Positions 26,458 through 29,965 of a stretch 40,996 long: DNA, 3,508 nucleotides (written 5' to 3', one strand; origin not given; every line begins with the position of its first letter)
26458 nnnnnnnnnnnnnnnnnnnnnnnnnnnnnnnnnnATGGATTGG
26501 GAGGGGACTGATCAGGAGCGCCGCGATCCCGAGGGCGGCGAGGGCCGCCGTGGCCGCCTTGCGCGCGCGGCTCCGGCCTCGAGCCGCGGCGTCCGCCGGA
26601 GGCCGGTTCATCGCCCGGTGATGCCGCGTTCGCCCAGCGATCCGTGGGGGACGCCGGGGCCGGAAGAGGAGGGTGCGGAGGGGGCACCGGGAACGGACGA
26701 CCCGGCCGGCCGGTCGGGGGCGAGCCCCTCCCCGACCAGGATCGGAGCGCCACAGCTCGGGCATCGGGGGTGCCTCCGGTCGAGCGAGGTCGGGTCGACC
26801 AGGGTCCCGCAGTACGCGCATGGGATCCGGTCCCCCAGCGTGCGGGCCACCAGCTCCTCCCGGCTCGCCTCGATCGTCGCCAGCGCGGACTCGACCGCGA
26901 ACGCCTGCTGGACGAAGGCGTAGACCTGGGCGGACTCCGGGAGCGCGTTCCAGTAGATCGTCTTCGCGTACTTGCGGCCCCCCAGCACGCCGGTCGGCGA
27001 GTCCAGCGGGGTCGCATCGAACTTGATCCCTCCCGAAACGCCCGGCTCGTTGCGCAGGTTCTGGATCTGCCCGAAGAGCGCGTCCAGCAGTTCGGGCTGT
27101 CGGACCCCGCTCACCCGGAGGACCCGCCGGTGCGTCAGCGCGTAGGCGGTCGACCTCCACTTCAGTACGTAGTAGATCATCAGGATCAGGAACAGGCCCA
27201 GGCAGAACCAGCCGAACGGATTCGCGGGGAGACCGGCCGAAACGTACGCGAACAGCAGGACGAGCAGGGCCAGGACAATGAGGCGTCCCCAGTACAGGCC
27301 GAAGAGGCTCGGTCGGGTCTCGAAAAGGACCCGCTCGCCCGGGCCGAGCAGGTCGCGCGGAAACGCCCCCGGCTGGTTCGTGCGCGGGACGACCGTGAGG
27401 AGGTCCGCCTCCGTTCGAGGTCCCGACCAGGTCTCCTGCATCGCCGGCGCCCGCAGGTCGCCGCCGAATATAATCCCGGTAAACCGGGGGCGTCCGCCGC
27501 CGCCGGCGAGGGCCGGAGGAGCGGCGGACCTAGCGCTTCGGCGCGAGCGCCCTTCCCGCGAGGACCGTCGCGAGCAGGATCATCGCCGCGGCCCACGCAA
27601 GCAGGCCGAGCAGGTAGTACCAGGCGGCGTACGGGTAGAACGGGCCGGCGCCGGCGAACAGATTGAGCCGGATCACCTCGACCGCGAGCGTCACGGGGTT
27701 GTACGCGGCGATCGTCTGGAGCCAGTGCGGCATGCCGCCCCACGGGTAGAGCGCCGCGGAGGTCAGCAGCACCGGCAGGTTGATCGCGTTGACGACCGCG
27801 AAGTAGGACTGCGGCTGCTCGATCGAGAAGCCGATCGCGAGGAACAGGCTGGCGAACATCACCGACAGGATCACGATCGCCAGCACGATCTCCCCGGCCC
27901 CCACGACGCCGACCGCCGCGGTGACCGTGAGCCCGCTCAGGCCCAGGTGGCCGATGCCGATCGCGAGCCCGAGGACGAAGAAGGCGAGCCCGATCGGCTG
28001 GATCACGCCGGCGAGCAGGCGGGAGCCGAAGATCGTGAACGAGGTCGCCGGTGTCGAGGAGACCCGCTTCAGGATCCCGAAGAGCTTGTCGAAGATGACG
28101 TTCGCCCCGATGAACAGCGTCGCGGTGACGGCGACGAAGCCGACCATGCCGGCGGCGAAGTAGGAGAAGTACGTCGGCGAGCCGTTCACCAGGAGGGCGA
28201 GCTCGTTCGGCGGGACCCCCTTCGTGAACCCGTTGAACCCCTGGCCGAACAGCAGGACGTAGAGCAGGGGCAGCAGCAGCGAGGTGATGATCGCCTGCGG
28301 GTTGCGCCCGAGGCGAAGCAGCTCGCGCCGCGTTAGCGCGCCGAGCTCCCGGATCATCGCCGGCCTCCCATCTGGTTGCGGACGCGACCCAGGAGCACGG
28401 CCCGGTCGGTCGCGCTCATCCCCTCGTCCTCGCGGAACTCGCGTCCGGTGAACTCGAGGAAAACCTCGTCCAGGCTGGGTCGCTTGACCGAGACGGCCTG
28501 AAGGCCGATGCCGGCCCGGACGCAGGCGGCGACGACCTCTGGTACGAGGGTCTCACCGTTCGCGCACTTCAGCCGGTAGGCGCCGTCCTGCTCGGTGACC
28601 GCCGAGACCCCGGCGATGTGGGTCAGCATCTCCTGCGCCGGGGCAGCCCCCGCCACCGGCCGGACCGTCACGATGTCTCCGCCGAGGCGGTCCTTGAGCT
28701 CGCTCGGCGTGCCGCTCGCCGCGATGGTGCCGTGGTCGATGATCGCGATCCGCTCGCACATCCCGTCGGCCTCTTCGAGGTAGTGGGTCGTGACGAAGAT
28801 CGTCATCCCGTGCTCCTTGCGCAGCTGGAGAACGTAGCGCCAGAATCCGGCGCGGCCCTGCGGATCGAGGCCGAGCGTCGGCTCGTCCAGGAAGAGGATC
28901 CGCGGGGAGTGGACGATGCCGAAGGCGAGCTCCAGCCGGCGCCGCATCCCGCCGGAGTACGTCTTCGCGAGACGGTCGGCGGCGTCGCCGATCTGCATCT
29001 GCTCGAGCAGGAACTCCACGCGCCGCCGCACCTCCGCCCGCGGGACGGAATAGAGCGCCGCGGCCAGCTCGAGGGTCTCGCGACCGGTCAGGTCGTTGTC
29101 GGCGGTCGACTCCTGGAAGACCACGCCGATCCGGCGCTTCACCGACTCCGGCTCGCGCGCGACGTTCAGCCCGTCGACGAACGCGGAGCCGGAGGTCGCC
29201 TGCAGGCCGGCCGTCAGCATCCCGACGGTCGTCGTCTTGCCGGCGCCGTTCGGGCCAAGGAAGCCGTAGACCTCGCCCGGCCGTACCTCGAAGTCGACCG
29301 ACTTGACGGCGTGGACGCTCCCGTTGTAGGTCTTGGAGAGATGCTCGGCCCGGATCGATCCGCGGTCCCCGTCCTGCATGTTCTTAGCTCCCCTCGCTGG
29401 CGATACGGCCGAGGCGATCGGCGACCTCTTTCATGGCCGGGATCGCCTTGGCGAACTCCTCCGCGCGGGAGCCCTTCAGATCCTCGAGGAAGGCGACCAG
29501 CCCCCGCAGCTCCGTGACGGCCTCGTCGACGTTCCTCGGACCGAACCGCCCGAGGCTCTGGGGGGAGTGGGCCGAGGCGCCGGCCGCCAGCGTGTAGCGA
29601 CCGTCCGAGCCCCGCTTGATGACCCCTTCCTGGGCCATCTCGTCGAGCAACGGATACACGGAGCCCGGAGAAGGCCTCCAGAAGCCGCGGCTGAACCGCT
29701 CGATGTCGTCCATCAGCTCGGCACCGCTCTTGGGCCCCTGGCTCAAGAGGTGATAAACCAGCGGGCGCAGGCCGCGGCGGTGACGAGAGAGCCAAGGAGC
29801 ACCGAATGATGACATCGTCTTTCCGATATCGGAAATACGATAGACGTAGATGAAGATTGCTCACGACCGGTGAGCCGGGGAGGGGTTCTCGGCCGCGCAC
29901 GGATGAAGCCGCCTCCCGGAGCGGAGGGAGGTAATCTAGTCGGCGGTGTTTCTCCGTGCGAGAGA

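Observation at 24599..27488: Self-promoted two-gene module: two membrane proteins sharing a TM-hairpin / PH-like / zinc-ribbon architecture, one with a Kelch ectodomain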

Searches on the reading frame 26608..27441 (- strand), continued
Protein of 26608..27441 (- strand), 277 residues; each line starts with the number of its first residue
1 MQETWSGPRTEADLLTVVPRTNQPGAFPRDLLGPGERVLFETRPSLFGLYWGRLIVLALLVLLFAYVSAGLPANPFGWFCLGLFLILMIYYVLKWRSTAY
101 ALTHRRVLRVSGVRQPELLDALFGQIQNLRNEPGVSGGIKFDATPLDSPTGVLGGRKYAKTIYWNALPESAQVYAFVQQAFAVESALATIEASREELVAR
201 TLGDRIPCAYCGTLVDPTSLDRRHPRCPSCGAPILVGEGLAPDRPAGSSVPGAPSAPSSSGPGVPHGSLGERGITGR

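Call 41: list_cluster_members(proteins=[window:26611-27441:-, window:24602-26611:-, P0168, P0170, P0171, P0182, P0195, P0212, P0262, P0257])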
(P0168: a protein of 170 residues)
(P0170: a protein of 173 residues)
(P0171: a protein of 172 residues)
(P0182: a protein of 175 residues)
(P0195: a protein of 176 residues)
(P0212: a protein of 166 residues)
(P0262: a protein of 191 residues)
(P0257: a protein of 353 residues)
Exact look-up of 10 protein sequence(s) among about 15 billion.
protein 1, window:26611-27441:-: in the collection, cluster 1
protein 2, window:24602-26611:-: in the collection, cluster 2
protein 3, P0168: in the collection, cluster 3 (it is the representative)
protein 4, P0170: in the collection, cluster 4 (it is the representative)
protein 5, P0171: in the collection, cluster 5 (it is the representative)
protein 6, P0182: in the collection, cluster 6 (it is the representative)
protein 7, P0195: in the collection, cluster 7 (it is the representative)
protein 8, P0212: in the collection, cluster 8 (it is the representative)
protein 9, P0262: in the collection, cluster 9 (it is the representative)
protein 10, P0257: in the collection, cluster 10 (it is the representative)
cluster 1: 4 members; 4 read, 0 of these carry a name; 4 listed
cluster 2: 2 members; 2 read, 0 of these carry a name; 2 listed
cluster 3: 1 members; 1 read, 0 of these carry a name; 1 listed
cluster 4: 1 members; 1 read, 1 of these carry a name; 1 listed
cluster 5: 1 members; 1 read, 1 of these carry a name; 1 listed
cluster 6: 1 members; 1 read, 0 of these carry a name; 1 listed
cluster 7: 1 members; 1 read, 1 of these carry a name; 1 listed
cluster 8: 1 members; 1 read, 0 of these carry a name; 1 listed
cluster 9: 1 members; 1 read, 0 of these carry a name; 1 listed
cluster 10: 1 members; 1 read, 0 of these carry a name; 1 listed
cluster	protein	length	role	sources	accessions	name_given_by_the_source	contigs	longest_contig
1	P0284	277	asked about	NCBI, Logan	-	-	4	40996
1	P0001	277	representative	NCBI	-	-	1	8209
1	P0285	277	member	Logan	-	-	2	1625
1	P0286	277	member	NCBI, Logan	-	-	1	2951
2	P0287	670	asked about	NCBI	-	-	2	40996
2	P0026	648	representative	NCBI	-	-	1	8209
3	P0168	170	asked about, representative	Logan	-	-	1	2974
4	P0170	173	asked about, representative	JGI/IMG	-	hypothetical protein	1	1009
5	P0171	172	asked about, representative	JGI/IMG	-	hypothetical protein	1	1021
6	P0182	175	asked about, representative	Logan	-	-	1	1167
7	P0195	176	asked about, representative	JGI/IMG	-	hypothetical protein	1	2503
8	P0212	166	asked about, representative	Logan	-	-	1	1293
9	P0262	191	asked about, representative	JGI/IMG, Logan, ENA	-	-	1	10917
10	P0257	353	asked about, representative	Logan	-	-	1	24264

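Call 43: search_protein_families(library=pfam, proteins=[L003:12908-15091:+, L002:12915-15089:+], max_evalue=0.1)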
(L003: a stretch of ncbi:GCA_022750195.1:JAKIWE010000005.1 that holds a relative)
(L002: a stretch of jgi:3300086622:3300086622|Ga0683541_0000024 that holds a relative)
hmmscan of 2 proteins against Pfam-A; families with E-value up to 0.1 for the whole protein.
L003:12908-15091:+ (727 aa): 1 family
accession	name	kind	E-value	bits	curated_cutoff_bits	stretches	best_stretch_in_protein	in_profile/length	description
PF12773.13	DZR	-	0.065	13.9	27.3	1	219-253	8-35/45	Double zinc ribbon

L002:12915-15089:+ (724 aa): 1 family
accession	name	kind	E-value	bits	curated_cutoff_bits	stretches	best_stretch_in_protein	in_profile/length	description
PF12773.13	DZR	-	0.067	13.8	27.3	1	218-251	11-37/45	Double zinc ribbon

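Call 61: find_encoding_contigs(protein=window:26611-27441:-, flank=1000, max_places=4)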
Protein window:26611-27441:- (277 aa): 6 contigs read that carry it; 4 places shown.
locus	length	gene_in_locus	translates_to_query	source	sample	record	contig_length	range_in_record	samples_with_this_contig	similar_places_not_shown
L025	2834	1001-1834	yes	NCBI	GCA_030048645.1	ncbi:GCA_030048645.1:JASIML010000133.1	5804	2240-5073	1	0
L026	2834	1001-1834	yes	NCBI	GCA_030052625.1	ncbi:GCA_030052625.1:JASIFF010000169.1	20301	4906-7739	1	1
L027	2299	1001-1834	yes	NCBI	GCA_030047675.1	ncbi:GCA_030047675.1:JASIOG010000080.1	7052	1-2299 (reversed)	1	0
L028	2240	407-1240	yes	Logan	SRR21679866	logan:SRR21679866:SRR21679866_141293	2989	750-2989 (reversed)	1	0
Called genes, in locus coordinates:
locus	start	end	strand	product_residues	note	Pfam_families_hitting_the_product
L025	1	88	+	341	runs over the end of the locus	PF00005:ABC_tran, PF13304:AAA_21 (faint), PF13732:DrrA1-3_C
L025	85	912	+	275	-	PF01061:ABC2_membrane, PF12698:ABC2_membrane_3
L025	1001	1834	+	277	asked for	-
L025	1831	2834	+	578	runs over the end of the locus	?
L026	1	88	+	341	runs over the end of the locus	PF00005:ABC_tran, PF13304:AAA_21 (faint), PF13732:DrrA1-3_C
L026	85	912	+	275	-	PF01061:ABC2_membrane, PF12698:ABC2_membrane_3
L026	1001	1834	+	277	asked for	-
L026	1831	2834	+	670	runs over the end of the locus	PF13415:Beta-prop_FBX42, PF13418:Beta-prop_TYW4 (faint), PF24981:Beta-prop_ATRN-LZTR1, PF13415:Beta-prop_FBX42, PF24681:Kelch_KLHDC2_KLHL20_DRC7, PF24981:Beta-prop_ATRN-LZTR1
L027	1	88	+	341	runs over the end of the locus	PF00005:ABC_tran, PF13304:AAA_21 (faint), PF13732:DrrA1-3_C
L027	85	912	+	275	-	PF01061:ABC2_membrane, PF12698:ABC2_membrane_3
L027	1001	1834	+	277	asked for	-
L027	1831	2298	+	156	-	?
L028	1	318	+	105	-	?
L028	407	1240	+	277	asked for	-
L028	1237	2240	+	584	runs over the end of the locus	?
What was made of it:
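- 26608..26611 (-): ATGA stop/start overlap joining gene 1 and gene 2. The same 4-nt overlap is called in L026 (call 61).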

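Call 63: find_encoding_contigs(protein=P0003, flank=6000, max_places=2)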
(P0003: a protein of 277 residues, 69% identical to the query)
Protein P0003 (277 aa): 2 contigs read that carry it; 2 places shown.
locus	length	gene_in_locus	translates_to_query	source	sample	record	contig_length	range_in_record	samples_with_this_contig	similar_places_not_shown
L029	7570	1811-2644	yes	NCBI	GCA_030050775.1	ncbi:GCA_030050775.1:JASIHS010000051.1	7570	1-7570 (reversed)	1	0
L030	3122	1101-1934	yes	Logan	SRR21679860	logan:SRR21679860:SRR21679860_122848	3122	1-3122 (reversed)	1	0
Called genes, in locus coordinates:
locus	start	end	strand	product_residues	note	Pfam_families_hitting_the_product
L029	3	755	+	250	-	?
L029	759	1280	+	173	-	PF01750:HycI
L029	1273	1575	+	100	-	PF01155:HypA (weak)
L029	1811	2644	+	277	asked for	-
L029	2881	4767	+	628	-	PF13418:Beta-prop_TYW4 (faint), PF24681:Kelch_KLHDC2_KLHL20_DRC7, PF24981:Beta-prop_ATRN-LZTR1, PF13415:Beta-prop_FBX42, PF24981:Beta-prop_ATRN-LZTR1 (weak), PF24681:Kelch_KLHDC2_KLHL20_DRC7, PF13248:Zn_ribbon_3 (weak)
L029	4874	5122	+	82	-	PF01455:HupF_HypC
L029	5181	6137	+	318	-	PF00892:EamA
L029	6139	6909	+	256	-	PF19927:DUF6390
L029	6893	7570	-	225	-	?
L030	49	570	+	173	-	PF01750:HycI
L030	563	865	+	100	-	PF01155:HypA (weak)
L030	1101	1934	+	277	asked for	-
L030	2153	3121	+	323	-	?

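Call 69: find_related_loci(query=A1, collection=viral_contigs, flank=5000)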
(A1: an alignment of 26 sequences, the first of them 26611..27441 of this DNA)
Query A1 (277 aa) in viral_contigs; peptide patterns used: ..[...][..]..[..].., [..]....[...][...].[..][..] (x = any residue, [..] = any of these).
1 stretches matched a pattern, but none encodes a relative of the query by tblastn (E <= 1e-3).

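Call 70: search_protein_families(library=padloc, proteins=[window:26611-27441:-, L003:12908-15091:+], max_evalue=0.01)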
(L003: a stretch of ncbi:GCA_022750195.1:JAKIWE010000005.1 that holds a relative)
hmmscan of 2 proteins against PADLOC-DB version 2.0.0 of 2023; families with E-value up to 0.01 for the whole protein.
window:26611-27441:- (277 aa): 0 families

L003:12908-15091:+ (727 aa): 0 families

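Call 71: search_protein_families(library=pfam, proteins=[P0009, P0016, P0010, P0019, P0024], max_evalue=0.05)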
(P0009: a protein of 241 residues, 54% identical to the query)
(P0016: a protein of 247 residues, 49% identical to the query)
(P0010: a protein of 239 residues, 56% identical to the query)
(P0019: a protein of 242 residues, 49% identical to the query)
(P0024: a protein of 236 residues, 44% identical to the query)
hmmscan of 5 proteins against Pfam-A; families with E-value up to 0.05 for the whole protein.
P0009 (241 aa): 5 families
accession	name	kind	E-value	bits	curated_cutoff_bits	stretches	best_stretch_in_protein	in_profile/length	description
PF03703.20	bPH_2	-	0.00041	21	22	1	97-135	1-39/78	Bacterial PH domain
PF01032.23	FecCD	-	0.0039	16.7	26.5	1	44-124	74-146/311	FecCD transport family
PF00499.25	Oxidored_q3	-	0.023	14.9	33.2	1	49-98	44-95/146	NADH-ubiquinone/plastoquinone oxidoreductase chain 6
PF23137.1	HVO_0758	-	0.043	14.1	27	0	189-233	2-49/55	HVO_0758 mu-protein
PF01155.25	HypA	-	0.05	14.1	28.9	0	177-235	42-95/112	Hydrogenase/urease nickel incorporation, metallochaperone, hypA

P0016 (247 aa): 2 families
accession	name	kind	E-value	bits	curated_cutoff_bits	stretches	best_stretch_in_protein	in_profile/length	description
PF03703.20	bPH_2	-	0.00022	21.8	22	1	103-140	1-38/78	Bacterial PH domain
PF01155.25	HypA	-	0.002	18.6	28.9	1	190-245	47-99/112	Hydrogenase/urease nickel incorporation, metallochaperone, hypA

P0010 (239 aa): 7 families
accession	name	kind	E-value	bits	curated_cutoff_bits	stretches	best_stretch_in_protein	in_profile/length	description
PF01155.25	HypA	-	0.007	16.8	28.9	1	175-233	42-95/112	Hydrogenase/urease nickel incorporation, metallochaperone, hypA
PF09723.15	Zn_ribbon_8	-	0.0079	16.6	34.4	1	208-236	8-39/41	Zinc ribbon domain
PF20403.5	DUF6693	-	0.0091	16.6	31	1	70-104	10-100/104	Family of unknown function (DUF6693)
PF13240.11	Zn_Ribbon_1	-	0.014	15.7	25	0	225-234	14-23/23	zinc-ribbon domain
PF03703.20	bPH_2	-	0.015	16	22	1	95-131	1-37/78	Bacterial PH domain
PF03119.21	DNA_ligase_ZBD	-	0.019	15.3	25.8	1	226-236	1-11/27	NAD-dependent DNA ligase C4 zinc finger domain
PF13248.11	Zn_ribbon_3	-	0.02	14.8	27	0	206-234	3-26/26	zinc-ribbon domain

P0019 (242 aa): 1 family
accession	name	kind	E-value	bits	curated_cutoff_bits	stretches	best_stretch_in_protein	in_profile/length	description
PF20136.4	DUF6526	-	0.032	14.7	23.7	1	60-145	19-108/145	Family of unknown function (DUF6526)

P0024 (236 aa): 0 families
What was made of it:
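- Closest known: YdbS/YdbT of Bacillus subtilis and DdE/DdF of Enterococcus faecalis. Same: Relatives of gene 1 reach 21-21.8 bits on bPH_2, directly after TM2 (call 71).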

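Call 72: find_homologous_proteins(query=A1, max_evalue=0.001)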
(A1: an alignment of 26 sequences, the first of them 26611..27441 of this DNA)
Query A1 (26 sequences) (277 aa, profile of the alignment): 47 proteins with E <= 0.001 among 8000 candidates.
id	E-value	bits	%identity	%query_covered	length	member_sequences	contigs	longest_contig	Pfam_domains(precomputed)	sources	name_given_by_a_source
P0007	8.3e-113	394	56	83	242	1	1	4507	-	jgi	jgi:hypothetical protein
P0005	2.1e-112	392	58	82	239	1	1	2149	-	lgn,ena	-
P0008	9.0e-112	390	56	82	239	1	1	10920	-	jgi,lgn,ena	jgi:hypothetical protein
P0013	1.0e-111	390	52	83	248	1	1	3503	-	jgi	jgi:hypothetical protein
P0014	1.3e-111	390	52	83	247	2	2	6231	-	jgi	jgi:hypothetical protein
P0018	5.6e-111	388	49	83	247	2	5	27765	-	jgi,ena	jgi:hypothetical protein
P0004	7.6e-111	387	58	82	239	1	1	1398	-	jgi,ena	-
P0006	1.6e-110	386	56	83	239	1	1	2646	-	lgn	-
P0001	3.5e-110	385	95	100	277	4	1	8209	-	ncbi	-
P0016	4.0e-110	385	49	83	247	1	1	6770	-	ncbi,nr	ncbi:MAG: PH domain-containing protein [Thermoplasmata archaeon]|nr:PH domain-containing protein [Th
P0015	9.5e-110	384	50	83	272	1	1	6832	-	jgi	jgi:hypothetical protein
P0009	1.5e-109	383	54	85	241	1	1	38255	-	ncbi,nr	ncbi:MAG: PH domain-containing protein [Thermoplasmata archaeon]|nr:PH domain-containing protein [Th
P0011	2.6e-109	382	53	83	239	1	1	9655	-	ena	-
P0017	1.4e-108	380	51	83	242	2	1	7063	-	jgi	jgi:hypothetical protein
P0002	2.2e-108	379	75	88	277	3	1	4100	-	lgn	-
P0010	6.0e-104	365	56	83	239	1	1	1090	-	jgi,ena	-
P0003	2.4e-102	360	69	94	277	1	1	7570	-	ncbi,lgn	-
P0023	7.6e-101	355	46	82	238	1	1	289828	-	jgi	jgi:hypothetical protein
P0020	9.9e-99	348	45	84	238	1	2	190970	-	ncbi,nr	ncbi:MAG: hypothetical protein L3J87_05555 [Thermoplasmata archaeon]|nr:hypothetical protein [Thermo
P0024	5.7e-96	339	44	82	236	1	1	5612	-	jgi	jgi:hypothetical protein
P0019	1.3e-91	324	49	84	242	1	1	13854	-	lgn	-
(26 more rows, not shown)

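Call 74: find_related_loci(query=A1, collection=metagenome_contigs, flank=8000)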
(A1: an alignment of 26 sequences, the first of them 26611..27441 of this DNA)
Query A1 (277 aa) in metagenome_contigs; peptide patterns used: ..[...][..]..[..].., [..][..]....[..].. (x = any residue, [..] = any of these).
149 stretches matched a pattern; 17 encode a relative of the query (tblastn E <= 1e-3); 17 distinct loci.
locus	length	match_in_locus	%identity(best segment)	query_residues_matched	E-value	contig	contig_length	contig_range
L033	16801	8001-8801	64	1-258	2e-102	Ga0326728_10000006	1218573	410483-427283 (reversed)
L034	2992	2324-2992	61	6-228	7e-83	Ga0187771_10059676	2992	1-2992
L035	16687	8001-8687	59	7-235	2e-83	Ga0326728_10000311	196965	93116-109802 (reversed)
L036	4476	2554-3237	56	8-235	1e-76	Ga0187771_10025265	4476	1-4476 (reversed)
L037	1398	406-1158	56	8-259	1e-81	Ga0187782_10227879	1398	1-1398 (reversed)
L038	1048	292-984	56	7-237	1e-79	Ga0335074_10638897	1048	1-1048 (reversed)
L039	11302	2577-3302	52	6-239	5e-67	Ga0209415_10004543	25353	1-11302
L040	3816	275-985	49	7-235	7e-65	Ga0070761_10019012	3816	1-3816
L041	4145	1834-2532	51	8-238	3e-63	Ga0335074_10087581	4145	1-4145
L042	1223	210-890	45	8-234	6e-61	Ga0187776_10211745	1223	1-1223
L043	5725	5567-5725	74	6-58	1e-20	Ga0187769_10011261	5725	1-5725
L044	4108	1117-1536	29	14-125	7e-7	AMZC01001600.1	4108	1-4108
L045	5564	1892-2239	26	34-129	8e-5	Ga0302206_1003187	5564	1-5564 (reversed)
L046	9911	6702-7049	26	34-129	9e-5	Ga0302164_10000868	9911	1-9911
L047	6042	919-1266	26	34-129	8e-5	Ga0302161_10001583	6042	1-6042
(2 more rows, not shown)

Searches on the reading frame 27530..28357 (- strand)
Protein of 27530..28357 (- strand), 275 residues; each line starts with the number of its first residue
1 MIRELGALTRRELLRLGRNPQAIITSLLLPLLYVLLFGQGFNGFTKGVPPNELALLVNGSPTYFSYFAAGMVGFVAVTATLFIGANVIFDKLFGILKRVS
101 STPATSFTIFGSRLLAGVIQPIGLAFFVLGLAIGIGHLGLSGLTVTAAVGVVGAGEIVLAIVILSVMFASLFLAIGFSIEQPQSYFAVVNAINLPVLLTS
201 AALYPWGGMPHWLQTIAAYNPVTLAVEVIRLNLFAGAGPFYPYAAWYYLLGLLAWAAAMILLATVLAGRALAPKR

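Call 23: search_protein_families(library=pfam, proteins=[window:27530-28357:-], max_evalue=0.001)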
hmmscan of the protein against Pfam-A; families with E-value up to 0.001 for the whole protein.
window:27530-28357:- (275 aa): 2 families
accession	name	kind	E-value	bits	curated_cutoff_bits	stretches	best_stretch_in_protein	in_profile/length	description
PF01061.29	ABC2_membrane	-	2.3e-21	76.8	26.9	1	4-234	2-211/211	ABC-2 type transporter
PF12698.13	ABC2_membrane_3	-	1.3e-10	41.4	31.6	1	60-263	156-345/347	ABC-2 family transporter protein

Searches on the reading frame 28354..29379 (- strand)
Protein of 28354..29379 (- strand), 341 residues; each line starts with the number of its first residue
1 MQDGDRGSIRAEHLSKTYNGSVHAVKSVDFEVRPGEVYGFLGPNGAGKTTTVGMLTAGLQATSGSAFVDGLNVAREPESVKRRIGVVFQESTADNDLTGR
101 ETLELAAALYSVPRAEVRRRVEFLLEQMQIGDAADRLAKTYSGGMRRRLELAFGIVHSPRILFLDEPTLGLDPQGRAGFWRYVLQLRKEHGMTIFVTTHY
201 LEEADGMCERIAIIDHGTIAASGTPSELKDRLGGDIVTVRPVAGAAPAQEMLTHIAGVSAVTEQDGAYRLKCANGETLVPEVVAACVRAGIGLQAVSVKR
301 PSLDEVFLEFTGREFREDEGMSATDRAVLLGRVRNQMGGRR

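Call 23: search_protein_families(library=pfam, proteins=[window:28354-29379:-], max_evalue=0.001)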
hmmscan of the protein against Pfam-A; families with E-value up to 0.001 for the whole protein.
window:28354-29379:- (341 aa): 3 families
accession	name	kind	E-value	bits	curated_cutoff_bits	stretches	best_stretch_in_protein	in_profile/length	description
PF00005.33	ABC_tran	-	5.9e-31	108.3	25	1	26-168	2-136/137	ABC transporter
PF13732.12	DrrA1-3_C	-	1.7e-12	48.3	27.4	1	223-310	1-80/81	ATP-binding protein DrrA1-3-like, C-terminal domain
PF13304.12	AAA_21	-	2.5e-06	28.2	27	0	124-199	221-298/304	AAA domain, putative AbiEii toxin, Type IV TA system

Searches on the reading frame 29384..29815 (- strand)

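Call 23: search_protein_families(library=pfam, proteins=[window:29384-29815:-], max_evalue=0.001)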
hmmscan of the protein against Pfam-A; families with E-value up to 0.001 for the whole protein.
window:29384-29815:- (143 aa): 1 family
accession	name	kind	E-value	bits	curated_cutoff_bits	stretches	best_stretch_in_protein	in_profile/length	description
PF03551.20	PadR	-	6.1e-11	42.6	27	1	22-69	3-50/75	Transcriptional regulator PadR-like family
